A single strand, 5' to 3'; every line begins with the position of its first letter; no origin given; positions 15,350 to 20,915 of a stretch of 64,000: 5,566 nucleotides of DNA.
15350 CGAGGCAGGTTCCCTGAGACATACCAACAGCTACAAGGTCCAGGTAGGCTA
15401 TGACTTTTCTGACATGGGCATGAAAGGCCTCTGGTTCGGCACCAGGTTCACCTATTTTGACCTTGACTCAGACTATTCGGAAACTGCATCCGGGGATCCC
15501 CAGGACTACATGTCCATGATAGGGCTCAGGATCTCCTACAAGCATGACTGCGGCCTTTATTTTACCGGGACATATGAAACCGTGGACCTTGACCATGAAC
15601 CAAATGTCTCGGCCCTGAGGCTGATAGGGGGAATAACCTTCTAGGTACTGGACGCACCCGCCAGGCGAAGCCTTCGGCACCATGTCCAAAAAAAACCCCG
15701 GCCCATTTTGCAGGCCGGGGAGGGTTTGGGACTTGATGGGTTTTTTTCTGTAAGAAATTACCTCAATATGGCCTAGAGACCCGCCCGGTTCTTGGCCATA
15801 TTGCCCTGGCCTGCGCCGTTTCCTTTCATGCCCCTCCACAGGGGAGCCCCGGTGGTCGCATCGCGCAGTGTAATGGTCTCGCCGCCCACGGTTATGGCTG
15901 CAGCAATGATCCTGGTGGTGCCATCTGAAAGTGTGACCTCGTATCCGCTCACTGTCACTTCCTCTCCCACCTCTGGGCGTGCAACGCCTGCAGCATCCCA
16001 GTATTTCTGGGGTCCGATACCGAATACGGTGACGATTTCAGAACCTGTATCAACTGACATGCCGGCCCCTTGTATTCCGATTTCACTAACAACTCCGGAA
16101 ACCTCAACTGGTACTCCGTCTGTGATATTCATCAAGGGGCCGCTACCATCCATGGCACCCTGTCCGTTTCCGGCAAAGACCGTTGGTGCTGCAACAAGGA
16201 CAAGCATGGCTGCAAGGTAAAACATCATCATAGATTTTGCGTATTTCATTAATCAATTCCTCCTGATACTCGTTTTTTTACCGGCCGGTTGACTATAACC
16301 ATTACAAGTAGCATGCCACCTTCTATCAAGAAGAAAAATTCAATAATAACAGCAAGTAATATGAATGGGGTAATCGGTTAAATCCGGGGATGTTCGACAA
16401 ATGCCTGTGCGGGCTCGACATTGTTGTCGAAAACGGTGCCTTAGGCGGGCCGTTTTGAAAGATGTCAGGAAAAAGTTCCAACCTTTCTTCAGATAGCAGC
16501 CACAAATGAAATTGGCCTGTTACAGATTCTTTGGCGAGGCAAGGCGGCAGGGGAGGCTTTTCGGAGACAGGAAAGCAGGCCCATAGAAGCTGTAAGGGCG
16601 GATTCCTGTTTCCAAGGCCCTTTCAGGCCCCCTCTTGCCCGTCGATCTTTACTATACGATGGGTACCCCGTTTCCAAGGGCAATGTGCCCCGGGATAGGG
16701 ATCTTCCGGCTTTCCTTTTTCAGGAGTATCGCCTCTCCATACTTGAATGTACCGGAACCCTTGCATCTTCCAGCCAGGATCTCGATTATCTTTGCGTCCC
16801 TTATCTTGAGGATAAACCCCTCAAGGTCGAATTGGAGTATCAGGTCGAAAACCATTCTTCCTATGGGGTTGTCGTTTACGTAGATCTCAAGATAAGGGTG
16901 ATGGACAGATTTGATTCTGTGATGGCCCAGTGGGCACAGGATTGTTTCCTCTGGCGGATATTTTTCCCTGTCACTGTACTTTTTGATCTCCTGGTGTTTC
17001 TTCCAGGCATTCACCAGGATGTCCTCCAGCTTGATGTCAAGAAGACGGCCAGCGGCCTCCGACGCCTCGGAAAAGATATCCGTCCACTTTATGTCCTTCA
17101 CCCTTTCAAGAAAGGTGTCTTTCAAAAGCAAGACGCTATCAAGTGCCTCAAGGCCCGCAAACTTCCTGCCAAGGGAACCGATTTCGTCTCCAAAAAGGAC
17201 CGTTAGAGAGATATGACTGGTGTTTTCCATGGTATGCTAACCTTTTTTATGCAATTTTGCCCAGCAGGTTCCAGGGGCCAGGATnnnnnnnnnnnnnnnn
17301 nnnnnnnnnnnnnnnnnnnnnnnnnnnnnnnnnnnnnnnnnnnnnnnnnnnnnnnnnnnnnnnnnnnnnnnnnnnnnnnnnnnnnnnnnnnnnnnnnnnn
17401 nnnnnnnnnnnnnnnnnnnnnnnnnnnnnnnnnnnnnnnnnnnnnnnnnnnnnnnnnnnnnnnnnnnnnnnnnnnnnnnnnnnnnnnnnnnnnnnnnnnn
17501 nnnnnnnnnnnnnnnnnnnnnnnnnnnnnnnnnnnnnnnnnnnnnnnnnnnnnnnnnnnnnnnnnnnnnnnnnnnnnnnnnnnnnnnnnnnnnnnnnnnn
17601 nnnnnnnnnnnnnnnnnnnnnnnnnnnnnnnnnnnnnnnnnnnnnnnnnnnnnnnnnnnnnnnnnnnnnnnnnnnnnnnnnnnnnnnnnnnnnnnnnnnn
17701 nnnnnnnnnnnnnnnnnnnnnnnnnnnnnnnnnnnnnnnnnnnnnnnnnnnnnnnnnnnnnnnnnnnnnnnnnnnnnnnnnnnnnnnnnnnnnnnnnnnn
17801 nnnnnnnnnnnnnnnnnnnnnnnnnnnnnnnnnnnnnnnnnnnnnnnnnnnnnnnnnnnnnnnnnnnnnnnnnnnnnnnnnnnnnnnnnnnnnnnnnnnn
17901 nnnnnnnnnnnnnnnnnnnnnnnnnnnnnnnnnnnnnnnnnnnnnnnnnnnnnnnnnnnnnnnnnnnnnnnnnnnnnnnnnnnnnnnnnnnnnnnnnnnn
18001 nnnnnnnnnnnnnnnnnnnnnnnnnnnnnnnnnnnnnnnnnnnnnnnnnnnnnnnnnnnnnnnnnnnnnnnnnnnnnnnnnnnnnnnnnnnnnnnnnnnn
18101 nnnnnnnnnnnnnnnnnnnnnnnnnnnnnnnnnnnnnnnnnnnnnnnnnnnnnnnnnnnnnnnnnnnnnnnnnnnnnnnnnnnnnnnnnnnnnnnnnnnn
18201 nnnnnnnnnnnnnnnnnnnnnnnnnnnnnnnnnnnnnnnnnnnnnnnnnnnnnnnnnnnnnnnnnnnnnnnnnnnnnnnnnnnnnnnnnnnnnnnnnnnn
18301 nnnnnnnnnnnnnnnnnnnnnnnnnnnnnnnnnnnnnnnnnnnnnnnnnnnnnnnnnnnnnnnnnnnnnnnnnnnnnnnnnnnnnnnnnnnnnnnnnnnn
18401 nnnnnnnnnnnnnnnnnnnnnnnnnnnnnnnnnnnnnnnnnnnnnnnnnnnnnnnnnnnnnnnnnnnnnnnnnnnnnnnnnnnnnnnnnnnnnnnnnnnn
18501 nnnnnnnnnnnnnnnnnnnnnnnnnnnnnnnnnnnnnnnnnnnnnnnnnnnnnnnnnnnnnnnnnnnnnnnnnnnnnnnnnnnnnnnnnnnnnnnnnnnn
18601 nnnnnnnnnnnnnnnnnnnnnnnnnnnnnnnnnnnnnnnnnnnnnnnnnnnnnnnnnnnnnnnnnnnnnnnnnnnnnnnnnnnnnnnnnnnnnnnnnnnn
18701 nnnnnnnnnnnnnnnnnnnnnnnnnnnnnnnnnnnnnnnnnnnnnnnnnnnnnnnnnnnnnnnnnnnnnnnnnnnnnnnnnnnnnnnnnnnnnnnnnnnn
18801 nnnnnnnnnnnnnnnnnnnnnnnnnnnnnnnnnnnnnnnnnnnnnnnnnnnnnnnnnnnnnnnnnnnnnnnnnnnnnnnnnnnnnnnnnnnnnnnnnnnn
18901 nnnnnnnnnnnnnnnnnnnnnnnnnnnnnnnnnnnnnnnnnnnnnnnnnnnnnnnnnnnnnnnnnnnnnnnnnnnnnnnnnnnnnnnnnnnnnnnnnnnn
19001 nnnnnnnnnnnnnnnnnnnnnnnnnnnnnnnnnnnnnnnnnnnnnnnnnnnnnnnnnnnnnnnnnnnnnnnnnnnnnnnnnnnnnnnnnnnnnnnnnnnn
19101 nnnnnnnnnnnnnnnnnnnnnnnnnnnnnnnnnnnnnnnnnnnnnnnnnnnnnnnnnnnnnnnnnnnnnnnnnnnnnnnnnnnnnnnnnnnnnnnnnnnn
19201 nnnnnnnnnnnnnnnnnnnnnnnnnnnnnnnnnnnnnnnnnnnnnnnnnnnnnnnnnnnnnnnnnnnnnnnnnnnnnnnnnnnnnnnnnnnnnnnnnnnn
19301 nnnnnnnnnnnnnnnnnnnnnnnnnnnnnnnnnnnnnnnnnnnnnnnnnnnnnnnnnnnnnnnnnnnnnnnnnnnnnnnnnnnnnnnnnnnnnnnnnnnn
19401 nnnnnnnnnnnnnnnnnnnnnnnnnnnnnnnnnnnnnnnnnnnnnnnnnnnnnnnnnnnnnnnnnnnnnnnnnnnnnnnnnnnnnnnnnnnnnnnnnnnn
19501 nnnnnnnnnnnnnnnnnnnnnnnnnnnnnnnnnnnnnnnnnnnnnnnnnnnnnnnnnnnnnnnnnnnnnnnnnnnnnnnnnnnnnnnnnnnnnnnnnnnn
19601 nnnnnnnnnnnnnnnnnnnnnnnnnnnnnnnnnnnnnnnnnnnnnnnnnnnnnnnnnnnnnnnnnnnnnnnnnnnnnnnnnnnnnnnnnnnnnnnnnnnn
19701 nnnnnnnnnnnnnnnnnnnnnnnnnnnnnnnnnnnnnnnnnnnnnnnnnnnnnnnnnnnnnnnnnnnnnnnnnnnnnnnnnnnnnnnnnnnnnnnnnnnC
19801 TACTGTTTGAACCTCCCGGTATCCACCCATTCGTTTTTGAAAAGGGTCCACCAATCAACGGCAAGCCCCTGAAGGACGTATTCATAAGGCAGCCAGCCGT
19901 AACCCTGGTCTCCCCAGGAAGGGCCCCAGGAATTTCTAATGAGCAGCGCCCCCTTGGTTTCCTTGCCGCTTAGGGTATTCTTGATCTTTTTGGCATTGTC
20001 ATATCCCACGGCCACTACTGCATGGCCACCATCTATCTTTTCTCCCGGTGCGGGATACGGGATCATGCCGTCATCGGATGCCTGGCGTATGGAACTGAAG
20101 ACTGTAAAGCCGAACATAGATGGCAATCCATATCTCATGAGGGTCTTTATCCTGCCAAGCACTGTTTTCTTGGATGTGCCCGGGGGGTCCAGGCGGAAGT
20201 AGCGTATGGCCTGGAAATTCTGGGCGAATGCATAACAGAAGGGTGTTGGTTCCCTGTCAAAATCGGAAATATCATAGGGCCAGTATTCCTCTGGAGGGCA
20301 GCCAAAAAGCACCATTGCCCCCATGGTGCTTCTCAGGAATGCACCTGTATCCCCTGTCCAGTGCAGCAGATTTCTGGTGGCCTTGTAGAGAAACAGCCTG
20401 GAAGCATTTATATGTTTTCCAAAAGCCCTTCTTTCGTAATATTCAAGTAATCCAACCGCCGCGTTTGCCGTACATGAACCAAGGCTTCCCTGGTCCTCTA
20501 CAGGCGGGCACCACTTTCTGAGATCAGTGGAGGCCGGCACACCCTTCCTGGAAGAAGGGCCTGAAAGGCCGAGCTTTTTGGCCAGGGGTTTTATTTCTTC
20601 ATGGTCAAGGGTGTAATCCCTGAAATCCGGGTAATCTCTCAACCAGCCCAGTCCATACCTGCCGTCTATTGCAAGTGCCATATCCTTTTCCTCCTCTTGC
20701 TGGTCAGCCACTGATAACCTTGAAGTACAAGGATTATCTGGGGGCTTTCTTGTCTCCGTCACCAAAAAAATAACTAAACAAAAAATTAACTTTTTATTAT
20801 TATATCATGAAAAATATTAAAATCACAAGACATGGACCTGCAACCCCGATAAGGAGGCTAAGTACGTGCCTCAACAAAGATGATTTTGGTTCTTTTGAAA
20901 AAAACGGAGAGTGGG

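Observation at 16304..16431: Second copy of the same enhancer-promoter cassette with base-for-base identical spacing, 9 kb away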

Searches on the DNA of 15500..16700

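Call 68: search_rna_families(source=window, start=15500, end=16700, threshold=evalue, max_evalue=1)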
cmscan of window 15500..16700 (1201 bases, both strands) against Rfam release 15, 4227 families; matches with E-value up to 1: 2.
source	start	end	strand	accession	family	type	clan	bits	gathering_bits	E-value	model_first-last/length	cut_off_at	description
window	15688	15731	-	RF02837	anti-hemB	Gene; sRNA;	-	17.5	49.5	0.32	1-81/81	no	Burkholderia RNA 7 (anti-hemB)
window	15717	15773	-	RF02673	scr4677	Gene; sRNA;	-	15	41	0.18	18-74/246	no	Streptomyces sRNA 4677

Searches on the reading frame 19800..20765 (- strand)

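Call 10: search_protein_families(library=ncbifam, proteins=[window:19800-20765:-], max_evalue=0.01)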
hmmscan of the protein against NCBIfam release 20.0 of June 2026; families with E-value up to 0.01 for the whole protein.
window:19800-20765:- (321 aa): 0 families

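Call 61: search_protein_families(library=pfam, proteins=[window:19800-20765:-], max_evalue=0.001)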
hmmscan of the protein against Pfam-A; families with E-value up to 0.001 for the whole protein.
window:19800-20765:- (321 aa): 1 family
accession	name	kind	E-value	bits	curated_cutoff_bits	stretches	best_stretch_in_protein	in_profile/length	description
PF00112.29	Peptidase_C1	-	2.3e-12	47.9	20.7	1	76-291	1-201/220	Papain family cysteine protease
